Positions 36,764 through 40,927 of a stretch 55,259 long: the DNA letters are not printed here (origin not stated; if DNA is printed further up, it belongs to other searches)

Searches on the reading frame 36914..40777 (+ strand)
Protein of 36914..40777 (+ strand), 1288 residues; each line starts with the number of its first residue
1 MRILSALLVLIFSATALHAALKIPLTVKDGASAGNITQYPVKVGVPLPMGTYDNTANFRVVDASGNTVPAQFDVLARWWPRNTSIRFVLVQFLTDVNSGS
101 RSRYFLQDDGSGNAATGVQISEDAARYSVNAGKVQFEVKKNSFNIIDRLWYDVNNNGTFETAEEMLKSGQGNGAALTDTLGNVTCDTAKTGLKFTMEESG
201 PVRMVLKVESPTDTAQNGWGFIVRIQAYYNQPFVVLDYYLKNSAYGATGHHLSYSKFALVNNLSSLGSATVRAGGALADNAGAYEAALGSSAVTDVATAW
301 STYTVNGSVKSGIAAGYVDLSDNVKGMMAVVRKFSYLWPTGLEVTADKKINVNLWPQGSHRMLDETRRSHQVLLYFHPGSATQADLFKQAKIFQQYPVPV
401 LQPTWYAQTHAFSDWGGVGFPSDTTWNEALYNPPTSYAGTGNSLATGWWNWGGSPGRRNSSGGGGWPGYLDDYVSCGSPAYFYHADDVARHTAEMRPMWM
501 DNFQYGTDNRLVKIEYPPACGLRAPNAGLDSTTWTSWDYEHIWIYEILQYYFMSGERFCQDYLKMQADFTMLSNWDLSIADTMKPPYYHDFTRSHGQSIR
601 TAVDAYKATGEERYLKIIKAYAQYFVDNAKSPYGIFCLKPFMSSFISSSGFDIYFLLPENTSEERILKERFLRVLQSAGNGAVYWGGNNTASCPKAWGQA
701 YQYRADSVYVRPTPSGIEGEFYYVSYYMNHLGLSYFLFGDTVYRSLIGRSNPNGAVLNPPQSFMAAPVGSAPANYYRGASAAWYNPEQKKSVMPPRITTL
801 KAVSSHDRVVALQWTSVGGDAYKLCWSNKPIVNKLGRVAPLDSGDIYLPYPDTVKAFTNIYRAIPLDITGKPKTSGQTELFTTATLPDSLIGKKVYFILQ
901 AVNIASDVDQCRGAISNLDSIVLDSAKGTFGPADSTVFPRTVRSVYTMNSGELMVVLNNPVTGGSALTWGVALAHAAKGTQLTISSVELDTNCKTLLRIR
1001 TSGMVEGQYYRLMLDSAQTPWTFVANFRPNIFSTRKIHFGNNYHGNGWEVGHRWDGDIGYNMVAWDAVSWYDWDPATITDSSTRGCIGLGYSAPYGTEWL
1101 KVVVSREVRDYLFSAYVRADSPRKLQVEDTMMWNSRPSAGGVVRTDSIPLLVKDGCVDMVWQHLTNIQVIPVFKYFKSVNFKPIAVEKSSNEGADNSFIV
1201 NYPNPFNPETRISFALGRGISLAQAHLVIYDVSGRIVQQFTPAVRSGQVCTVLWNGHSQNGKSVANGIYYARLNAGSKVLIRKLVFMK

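Call 58: search_protein_families(library=pfam, proteins=[window:36914-40777:+], max_evalue=0.00001)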
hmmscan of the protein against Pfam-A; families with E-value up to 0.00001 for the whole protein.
window:36914-40777:+ (1288 aa): 1 family
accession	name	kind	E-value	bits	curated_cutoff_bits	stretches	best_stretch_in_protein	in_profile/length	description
PF13860.13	FlgD_ig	-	6.5e-06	26.5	27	0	1223-1276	23-76/79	FlgD Ig-like domain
